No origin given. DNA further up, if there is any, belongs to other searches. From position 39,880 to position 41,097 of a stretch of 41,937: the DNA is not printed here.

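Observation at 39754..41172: AT-rich immunity-region moron: DUF2806-family protein with a coupled 37-aa ORF and its own terminator, a candidate prophage-encoded exclusion/defence module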

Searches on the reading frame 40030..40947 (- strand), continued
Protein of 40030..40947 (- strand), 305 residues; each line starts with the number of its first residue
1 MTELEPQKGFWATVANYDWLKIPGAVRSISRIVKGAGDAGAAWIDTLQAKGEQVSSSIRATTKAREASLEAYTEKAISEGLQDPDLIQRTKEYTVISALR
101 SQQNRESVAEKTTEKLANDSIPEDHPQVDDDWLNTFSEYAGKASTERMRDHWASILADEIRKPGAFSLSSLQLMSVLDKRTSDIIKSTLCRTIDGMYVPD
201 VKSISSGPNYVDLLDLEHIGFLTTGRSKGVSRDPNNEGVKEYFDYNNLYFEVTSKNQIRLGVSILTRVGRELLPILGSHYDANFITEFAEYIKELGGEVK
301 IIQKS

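Call 39: search_protein_families(library=pfam, alignment_id=A3, max_evalue=1)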
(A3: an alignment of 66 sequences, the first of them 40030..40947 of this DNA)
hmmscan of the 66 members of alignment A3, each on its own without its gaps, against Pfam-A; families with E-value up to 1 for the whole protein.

A. member 1, window:40030-40947:- (305 aa): 1 family
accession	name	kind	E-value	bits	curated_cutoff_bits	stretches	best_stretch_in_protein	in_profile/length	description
PF10987.13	DUF2806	-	1.1e-21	78.1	24.5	2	88-187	1-97/221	Protein of unknown function (DUF2806)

B. families by the number of members that match (of 66 scanned): 34 families (the first 25 are shown)
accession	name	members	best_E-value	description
PF10987.13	DUF2806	66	5.6e-48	Protein of unknown function (DUF2806)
PF14337.13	Abi_alpha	3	0.0034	Abortive infection alpha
PF21343.2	ACAD9-ACADV_C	2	0.02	ACAD9/ACADV, C-terminal domain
PF02863.23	Arg_repressor_C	2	0.071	Arginine repressor, C-terminal domain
PF22290.1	DmmA-like_N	2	0.093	Dimethylamine monooxygenase subunit DmmA-like, N-terminal domain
PF03760.20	LEA_1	1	0.024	Late embryogenesis abundant (LEA) group 1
PF14786.12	Death_2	1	0.026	Tube Death domain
PF18348.7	SH3_16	1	0.026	Bacterial dipeptidyl-peptidase Sh3 domain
PF18625.7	EspB_PE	1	0.027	ESX-1 secreted protein B PE domain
PF23658.1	PDZ_CPAF_rel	1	0.039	CPAF-like PDZ domain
PF13769.11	Virulence_fact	1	0.044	Virulence factor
PF07041.16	DUF1327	1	0.054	Protein of unknown function (DUF1327)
PF03786.19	UxuA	1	0.061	D-mannonate dehydratase (UxuA)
PF08502.15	LeuA_dimer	1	0.099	LeuA allosteric (dimerisation) domain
PF25310.1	VG15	1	0.099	VG15 protein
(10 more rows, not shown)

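Call 40: find_encoding_contigs(protein=P0004, flank=8000, max_places=2)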
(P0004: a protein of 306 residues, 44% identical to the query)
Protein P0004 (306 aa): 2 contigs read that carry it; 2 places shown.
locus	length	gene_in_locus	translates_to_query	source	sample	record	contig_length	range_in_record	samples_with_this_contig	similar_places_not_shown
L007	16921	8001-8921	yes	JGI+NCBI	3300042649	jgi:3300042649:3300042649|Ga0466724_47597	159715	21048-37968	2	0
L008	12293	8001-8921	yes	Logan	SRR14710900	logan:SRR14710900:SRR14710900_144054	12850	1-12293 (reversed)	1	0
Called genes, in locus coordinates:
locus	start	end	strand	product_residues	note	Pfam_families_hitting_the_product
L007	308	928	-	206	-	PF19889:DUF6362 (weak)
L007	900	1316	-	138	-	-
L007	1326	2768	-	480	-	PF00772:DnaB, PF03796:DnaB_C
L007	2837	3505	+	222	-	-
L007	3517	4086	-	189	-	-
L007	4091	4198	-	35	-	-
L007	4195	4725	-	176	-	-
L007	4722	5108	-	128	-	-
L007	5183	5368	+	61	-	-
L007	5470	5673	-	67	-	PF15943:YdaS_toxin, PF14549:P22_Cro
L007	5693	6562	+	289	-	PF01381:HTH_3, PF12844:HTH_19 (weak), PF13560:HTH_31 (faint), PF00717:Peptidase_S24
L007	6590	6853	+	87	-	-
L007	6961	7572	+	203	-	PF11319:VasI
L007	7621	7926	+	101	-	-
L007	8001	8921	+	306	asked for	PF10987:DUF2806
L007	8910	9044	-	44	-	-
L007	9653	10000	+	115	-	-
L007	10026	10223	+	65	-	-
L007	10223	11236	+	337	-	PF12684:DUF3799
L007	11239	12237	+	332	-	PF03837:RecT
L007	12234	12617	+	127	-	PF01844:HNH, PF14279:HNH_5 (weak)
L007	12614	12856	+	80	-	-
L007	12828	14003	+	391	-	PF00589:Phage_integrase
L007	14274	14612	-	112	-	-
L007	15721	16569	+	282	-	PF01063:Aminotran_4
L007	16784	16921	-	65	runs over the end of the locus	-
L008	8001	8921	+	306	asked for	PF10987:DUF2806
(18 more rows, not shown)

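Call 41: find_encoding_contigs(protein=P0013, flank=8000, max_places=2)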
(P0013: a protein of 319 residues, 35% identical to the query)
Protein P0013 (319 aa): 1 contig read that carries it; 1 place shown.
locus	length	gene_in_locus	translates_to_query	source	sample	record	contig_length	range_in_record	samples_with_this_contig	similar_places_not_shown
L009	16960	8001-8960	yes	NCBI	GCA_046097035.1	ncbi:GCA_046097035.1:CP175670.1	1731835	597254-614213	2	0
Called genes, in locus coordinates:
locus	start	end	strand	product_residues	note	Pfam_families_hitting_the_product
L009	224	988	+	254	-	-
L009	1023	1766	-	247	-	-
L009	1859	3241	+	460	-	PF00271:Helicase_C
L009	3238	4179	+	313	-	PF01555:N6_N4_Mtase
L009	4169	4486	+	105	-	PF20121:DUF6511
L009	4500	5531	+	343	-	PF00145:DNA_methylase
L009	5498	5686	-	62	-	-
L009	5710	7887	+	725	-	PF09250:Prim-Pol, PF13481:AAA_25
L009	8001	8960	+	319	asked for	PF10987:DUF2806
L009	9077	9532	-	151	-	-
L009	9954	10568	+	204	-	-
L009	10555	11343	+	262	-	-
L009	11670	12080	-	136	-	-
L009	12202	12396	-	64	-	-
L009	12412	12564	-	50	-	-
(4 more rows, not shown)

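Call 42: find_encoding_contigs(protein=P0021, flank=8000, max_places=2)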
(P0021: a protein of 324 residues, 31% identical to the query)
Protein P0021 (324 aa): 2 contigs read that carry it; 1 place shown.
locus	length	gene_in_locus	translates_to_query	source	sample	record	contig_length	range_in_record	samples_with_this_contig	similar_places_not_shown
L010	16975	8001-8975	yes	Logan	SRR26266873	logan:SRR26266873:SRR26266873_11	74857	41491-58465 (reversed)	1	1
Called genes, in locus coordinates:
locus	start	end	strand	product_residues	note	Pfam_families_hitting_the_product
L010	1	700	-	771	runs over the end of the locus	PF21088:MS_channel_1st (weak), PF00924:MS_channel_2nd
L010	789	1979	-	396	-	PF00155:Aminotran_1_2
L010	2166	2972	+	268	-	PF18312:ScsC_N, PF13462:Thioredoxin_4, PF13098:Thioredoxin_2 (faint), PF01323:DSBA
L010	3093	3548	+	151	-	PF01220:DHquinase_II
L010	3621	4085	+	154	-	PF00364:Biotin_lipoyl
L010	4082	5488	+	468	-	PF00289:Biotin_carb_N, PF02655:ATP-grasp_3 (weak), PF02786:CPSase_L_D2, PF02222:ATP-grasp, PF07478:Dala_Dala_lig_C, PF02785:Biotin_carb_C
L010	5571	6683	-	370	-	PF01546:Peptidase_M20, PF07687:M20_dimer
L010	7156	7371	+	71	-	-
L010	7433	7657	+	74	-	-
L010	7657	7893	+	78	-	-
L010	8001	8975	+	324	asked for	PF10987:DUF2806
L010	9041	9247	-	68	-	-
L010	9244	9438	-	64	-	-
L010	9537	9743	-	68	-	-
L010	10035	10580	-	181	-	-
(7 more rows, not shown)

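Call 43: predict_structure(alignment_id=A3)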
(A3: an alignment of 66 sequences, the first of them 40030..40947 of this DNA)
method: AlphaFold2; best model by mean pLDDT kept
length: 305 residues; sequences in the alignment: 66
mean_pLDDT: 87.4   pTM: 0.82
mean pLDDT of the five models: 87.4, 86.3, 85.7, 85.6, 85.1
residues with pLDDT >= 90: 191; 70-90: 78; 50-70: 28; < 50: 8
segments of 3 or more residues with pLDDT < 50: 1-4
pLDDT, mean of each block of 10 residues (from residue 1): 53 72 84 69 51 63 81 85 87 89 93 93 92 96 95 97 97 95 95 97 95 98 94 77 95 94 98 92 97 96 95
secondary structure, 60 per line:
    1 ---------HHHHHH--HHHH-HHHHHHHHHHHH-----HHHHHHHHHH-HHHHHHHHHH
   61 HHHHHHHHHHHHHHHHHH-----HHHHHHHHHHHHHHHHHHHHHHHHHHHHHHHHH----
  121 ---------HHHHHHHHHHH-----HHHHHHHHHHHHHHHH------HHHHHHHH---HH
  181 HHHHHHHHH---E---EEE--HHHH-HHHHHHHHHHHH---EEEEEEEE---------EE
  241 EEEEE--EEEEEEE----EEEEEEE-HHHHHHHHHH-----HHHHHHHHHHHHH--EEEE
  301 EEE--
elements in order: H10-15 H18-21 H23-34 H40-49 H51-78 H84-116 H130-140 H146-161 H168-175 H179-189 E197-199 H202-205 H207-218 E222-229 E239-245 E248-254 E259-265 H267-276 H282-294 E297-303

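Call 49: find_related_loci(query=A3, collection=viral_contigs, flank=6000)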
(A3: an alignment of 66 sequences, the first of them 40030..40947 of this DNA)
Query A3 (305 aa) in viral_contigs; peptide patterns used: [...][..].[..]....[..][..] (x = any residue, [..] = any of these).
114 stretches matched a pattern; 38 encode a relative of the query (tblastn E <= 1e-3); 38 distinct loci.
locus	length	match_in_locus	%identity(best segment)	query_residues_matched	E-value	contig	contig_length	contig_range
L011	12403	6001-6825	34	21-294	1e-41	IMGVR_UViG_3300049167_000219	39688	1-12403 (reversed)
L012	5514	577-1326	35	25-280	1e-41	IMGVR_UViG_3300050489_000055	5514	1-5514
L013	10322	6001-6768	34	25-286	9e-35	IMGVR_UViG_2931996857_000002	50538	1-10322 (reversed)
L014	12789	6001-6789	31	25-293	2e-32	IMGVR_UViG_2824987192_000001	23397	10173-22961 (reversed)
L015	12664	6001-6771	31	25-287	3e-26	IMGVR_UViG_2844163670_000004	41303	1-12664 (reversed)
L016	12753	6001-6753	27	25-276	1e-19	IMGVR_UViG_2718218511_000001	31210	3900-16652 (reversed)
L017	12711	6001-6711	25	78-301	4e-19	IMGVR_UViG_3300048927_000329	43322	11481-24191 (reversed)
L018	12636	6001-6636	29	82-276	2e-18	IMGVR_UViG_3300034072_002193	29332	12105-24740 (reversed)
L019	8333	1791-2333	28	128-301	3e-17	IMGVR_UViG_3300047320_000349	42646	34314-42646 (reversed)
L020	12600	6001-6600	28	11-207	9e-17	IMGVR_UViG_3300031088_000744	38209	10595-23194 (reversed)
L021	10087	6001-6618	31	94-298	2e-15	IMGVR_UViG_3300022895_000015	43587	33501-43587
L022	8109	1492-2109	25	96-299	1e-15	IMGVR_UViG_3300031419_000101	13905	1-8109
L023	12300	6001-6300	33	85-185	6e-15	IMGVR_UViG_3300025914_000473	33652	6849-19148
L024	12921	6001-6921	23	22-296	1e-14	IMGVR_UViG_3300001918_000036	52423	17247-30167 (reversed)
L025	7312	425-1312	26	27-301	1e-14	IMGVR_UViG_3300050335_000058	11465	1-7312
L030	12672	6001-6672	24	85-301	4e-13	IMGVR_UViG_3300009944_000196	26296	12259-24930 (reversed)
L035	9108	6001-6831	25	48-305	1e-12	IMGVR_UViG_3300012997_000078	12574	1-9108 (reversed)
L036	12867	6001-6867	25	22-284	9e-13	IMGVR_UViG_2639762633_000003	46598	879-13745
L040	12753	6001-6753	24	81-301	4e-12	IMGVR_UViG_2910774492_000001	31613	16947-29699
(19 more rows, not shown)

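Call 50: fold_search(model_id=the predicted structure, library=pdb)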
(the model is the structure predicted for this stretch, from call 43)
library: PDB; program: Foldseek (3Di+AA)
matches with E <= 10: 72; with E <= 0.001: 0
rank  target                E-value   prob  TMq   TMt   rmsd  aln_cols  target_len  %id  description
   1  2v7s                  6.3e-01  0.08  0.08  0.13  14.8       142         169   10  Crystal structure of the putative lipoprotein LppA from Mycobacterium tuberculosis (released 2008-08-26)
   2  6ii6_B                6.7e-01  0.02  0.09  0.08  18.3       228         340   10  Crystal structure of the Makes Caterpillars Floppy (MCF)-Like effector of Vibrio vulnificus MO6-24/O in complex with a (released 2019-08-07)
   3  9dd2                  9.0e-01  0.10  0.17  0.19  16.1       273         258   10  Crystal Structure of Designed allosteric facilitated dissociation switch AS5 (released 2025-08-20)
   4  5ipp_A                9.5e-01  0.04  0.09  0.09  16.4       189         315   10  Structure of Bacillus NanoRNase A active site mutant bound to a mononucleotide (released 2017-08-02)
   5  9rs8_B                9.5e-01  0.04  0.10  0.09  15.9       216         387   12  human Fuzzy-Inturned (released 2025-07-30)
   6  9dcx                  1.0e+00  0.08  0.16  0.18  16.0       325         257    9  Crystal Structure of designed allosteric facilitated dissociation switch AS1 (released 2025-08-20)
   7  9dd0_C                1.1e+00  0.09  0.17  0.19  16.9       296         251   10  Designed allosteric facilitated dissociation switch AS1 in complex state TH with methylated lysines, crystal #2 (released 2025-08-20)
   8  4xby_E                1.2e+00  0.04  0.09  0.14  15.1       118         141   16  Crystal Structure of the L74F/M78V/I80V/L114F mutant of LEH complexed with cyclopentene oxide (released 2015-07-15)
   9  4xdw_F                1.3e+00  0.03  0.09  0.15  15.2       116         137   16  Crystal Structure of the L74F/M78V/I80V/L114F mutant of LEH (released 2015-07-15)
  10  4xdv_F                1.3e+00  0.03  0.09  0.15  15.1       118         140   16  Crystal Structure of the L74F/M78V/I80V/L114F mutant of LEH complexed with cyclohexanediol (released 2015-07-15)
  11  5cf1_F                1.4e+00  0.03  0.09  0.15  15.3       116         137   16  Crystal Structure of the M32V/M78V/I80V/L114F mutant of LEH (released 2016-07-13)
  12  5cf1_G                1.5e+00  0.03  0.09  0.15  15.1       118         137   16  Crystal Structure of the M32V/M78V/I80V/L114F mutant of LEH (released 2016-07-13)
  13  5j21_B                1.6e+00  0.03  0.09  0.09  16.9       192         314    9  Structure of Bacillus NanoRNase A (WT) (released 2017-08-02)
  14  5yqt_E                1.6e+00  0.02  0.09  0.14  15.2       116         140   16  Crystal Structure of the L74F/M78V/I80V/L114F mutant of LEH complexed with cyclopentene oxide (released 2018-06-27)
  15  4xbt_A                1.6e+00  0.02  0.07  0.11  15.2       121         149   13  Crystal Structure of the L74F/M78F/L103V/L114V/I116V/F139V/L147V mutant of LEH complexed with (S,S)-cyclohexanediol (released 2015-07-15)
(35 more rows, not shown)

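Call 52: find_related_loci(query=A2, collection=genome_contigs, flank=6000)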
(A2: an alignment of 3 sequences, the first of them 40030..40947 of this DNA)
Query A2 (305 aa) in genome_contigs; peptide patterns used: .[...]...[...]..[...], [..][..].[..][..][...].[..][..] (x = any residue, [..] = any of these).
183 stretches matched a pattern; 9 encode a relative of the query (tblastn E <= 1e-3); 9 distinct loci.
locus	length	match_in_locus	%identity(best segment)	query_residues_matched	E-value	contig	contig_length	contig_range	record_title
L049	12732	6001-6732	35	1-239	3e-43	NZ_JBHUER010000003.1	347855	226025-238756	Methylopila henanensis strain CGMCC 1.10703 platanus_K_25_97_3, whole genome shotgun sequence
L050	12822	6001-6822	31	25-304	2e-31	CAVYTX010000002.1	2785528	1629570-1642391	MAG: uncultured Alphaproteobacteria bacterium isolate MFD05684.bin.1.360 genome assembly, contig: contig_15438, whole ge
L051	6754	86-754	30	83-305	2e-23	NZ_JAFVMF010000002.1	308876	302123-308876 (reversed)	Acetobacter sacchari strain TBRC 11175 NODE_2_length_308876_cov_430.245006, whole genome shotgun sequence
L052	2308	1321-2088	28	24-285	2e-22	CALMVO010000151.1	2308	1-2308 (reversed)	MAG TPA_asm: uncultured Acetobacteraceae bacterium isolate SRR13685167_bin.2_CONCOCT_v1.1_MAG genome assembly, contig: N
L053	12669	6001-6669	30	83-305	3e-22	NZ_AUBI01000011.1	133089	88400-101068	Acetobacter nitrogenifigens DSM 23921 = NBRC 105050 strain DSM 23921 G442DRAFT_scaffold00010.10_C, whole genome shotgun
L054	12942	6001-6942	26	7-292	2e-18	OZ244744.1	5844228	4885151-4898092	MAG: Candidatus Latescibacterota bacterium isolate aa5cf8e5-2ee9-4ccc-9d1f-80a1aaad70af genome assembly, chromosome: 1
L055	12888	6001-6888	24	41-305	1e-16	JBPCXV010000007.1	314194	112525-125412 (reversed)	MAG: Pseudohongiellaceae bacterium isolate MAG_seacave_92 S1Ck127_5271475, whole genome shotgun sequence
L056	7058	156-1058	25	22-293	9e-15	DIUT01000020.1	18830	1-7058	MAG TPA_asm: Geobacter sp. UBA6151 UBA6151_contig_51269, whole genome shotgun sequence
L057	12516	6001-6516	24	27-199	2e-12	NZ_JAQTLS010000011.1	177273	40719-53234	MAG: Thiothrix sp. isolate STA_22 NODE_172_length_177273_cov_27.383209_Sandtown_A, whole genome shotgun sequence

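Call 53: search_protein_representatives(alignment_id=A2)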
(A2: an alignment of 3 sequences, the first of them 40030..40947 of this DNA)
Query: 3 sequences, 320 profile positions. Proteins with E-value up to 0.001 (for the whole library): 7556; up to 1e-10: 4994; up to 1e-30: 507. The best 150 are listed.
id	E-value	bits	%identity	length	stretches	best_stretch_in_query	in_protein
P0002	2.8e-152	523.2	-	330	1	1-320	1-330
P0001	1.1e-148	511.4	-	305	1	1-301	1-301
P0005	2.3e-78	280.4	-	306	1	8-301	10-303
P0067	1.7e-74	267.6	-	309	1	4-301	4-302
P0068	5.8e-73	262.6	-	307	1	10-292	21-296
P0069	5.8e-73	262.6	-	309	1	19-287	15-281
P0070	6.4e-72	259.2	-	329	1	10-309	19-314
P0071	2.1e-71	257.4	-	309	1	11-227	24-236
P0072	1.4e-70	254.7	-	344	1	19-290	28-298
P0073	4.3e-70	253.2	-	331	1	14-302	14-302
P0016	4.9e-70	253.0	-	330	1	10-290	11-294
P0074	2.3e-69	250.8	-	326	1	1-282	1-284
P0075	8.1e-69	249.0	-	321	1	1-287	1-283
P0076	1.8e-68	247.8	-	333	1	25-296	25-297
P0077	2.5e-68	247.4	-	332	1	8-301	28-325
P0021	4.7e-66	239.9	-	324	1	8-292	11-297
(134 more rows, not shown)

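Call 55: fold_search(model_id=the predicted structure, library=viral)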
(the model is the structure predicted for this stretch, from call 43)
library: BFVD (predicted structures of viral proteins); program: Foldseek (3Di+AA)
matches with E <= 10: 187; with E <= 0.001: 1
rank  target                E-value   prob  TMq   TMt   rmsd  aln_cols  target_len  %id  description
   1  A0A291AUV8            4.1e-11  1.00  0.55  0.71   3.7       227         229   23  (no name in the UniProt tables at hand)
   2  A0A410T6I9            3.5e-01  0.15  0.11  0.09  10.0       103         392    6  (no name in the UniProt tables at hand)
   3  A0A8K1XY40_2          4.1e-01  0.09  0.17  0.07  21.2       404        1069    8  (no name in the UniProt tables at hand)
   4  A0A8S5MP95            5.3e-01  0.12  0.17  0.19  22.6       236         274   12  Terminase small subunit [Siphoviridae sp. ctu7G16]
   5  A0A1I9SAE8            8.7e-01  0.07  0.07  0.15  10.2        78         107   19  Uncharacterized protein [Rhodococcus phage Weasels2]
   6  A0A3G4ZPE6            1.1e+00  0.05  0.08  0.14  12.0        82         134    6  Uncharacterized protein [Terrestrivirus sp.]
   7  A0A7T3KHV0            1.2e+00  0.12  0.11  0.09  12.1       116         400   10  Putative AAA/AAA+ superfamily ATPase [Campylobacter phage F374]
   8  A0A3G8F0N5            1.2e+00  0.09  0.07  0.26  10.6        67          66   15  Uncharacterized protein [Proteus phage Mydo]
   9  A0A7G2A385            1.2e+00  0.06  0.09  0.13  13.2       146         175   13  RNA-dependent RNA polymerase (Fragment) [Common oak ringspot-associated virus]
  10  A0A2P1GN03            1.2e+00  0.06  0.15  0.10  19.1       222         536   12  Fusion glycoprotein F0 [Wenling tonguesole paramyxovirus]
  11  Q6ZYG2                1.3e+00  0.04  0.08  0.12  16.9       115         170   13  Uncharacterized protein [Pyrobaculum spherical virus (isolate United States/Yellowstone)]
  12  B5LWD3                1.6e+00  0.11  0.08  0.11  10.1        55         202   16  Uncharacterized protein [Feldmannia species virus]
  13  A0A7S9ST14            1.7e+00  0.04  0.08  0.18  13.4       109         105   12  Uncharacterized protein [Virus NIOZ-UU159]
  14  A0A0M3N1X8            1.8e+00  0.02  0.10  0.09  17.4       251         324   14  Late expression factor 7 [Perigonia lusca single nucleopolyhedrovirus]
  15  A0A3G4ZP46            1.9e+00  0.06  0.10  0.18  13.8       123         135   10  Uncharacterized protein [Terrestrivirus sp.]
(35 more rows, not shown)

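Call 63: find_encoding_contigs(protein=P0012, flank=7000, max_places=2)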
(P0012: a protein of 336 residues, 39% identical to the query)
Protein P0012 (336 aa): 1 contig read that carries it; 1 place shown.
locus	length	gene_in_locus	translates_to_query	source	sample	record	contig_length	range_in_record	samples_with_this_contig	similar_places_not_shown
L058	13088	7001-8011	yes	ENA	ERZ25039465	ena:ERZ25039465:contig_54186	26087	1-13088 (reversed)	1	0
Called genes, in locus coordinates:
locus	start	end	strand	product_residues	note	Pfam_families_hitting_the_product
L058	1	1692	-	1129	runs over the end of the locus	PF00536:SAM_1, PF07647:SAM_2, PF00211:Guanylate_cyc, PF13191:AAA_16, PF13401:AAA_22 (weak)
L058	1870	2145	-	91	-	-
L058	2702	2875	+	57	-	-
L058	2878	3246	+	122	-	-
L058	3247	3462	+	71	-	-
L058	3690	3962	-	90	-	-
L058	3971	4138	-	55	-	-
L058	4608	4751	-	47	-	-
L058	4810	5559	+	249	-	PF00239:Resolvase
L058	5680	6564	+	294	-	-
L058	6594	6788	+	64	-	-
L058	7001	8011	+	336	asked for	PF10987:DUF2806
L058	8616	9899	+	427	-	PF22807:TrAA12, PF23500:DUF7133 (faint), PF07995:GSDH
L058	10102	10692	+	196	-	PF13442:Cytochrome_CBB3 (faint), PF00034:Cytochrom_C (weak)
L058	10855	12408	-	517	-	PF01522:Polysacc_deac_1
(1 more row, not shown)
